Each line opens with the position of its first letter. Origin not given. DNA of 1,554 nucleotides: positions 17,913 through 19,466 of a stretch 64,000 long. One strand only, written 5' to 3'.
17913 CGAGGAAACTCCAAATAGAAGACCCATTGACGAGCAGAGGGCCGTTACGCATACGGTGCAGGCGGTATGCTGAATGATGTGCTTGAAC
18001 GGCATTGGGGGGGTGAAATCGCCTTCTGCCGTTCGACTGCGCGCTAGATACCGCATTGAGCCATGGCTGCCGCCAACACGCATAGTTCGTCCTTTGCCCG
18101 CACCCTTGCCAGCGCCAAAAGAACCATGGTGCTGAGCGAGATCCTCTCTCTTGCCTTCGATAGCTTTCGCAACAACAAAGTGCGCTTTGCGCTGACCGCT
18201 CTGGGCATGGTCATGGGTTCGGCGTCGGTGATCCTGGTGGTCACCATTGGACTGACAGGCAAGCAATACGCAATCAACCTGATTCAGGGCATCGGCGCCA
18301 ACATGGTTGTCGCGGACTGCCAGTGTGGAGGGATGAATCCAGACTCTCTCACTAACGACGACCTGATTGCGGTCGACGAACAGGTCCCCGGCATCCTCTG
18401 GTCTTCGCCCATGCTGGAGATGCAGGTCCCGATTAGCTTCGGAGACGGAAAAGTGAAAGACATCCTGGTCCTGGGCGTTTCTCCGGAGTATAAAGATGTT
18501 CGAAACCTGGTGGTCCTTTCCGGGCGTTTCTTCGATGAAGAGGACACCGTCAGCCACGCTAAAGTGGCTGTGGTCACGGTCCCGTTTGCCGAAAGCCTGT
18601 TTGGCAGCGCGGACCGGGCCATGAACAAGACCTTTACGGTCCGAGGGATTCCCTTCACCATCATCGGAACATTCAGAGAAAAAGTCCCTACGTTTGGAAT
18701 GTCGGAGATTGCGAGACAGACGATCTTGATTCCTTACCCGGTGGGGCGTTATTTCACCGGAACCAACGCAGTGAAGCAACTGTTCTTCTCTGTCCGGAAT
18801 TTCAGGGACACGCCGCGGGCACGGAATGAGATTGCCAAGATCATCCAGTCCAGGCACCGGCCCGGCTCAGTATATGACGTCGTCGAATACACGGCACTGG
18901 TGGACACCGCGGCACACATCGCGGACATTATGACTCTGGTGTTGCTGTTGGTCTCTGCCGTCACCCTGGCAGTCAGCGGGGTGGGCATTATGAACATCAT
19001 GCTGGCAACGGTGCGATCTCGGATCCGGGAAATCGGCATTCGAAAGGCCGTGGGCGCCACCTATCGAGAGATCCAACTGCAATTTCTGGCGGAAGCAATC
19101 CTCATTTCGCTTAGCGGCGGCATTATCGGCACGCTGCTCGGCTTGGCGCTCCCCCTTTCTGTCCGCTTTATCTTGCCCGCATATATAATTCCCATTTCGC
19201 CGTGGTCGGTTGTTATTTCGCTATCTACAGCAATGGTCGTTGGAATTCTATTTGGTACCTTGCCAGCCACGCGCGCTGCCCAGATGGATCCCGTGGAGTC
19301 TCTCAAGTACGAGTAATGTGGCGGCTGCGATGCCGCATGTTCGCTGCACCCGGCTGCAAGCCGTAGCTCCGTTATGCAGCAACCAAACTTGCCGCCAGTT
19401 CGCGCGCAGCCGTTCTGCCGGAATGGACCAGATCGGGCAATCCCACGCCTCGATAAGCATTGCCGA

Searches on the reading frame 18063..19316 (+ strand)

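Call 33: search_protein_families(library=pfam, proteins=[window:18063-19316:+], max_evalue=0.01)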
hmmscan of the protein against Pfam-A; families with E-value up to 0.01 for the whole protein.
window:18063-19316:+ (417 aa): 2 families
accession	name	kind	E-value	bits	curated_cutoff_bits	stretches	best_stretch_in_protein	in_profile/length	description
PF12704.14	MacB_PCD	-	1.2e-31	111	27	1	43-259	2-206/207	MacB-like periplasmic core domain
PF02687.27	FtsX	-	2.6e-18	66.6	25.5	1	296-410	2-120/120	FtsX-like permease C-terminal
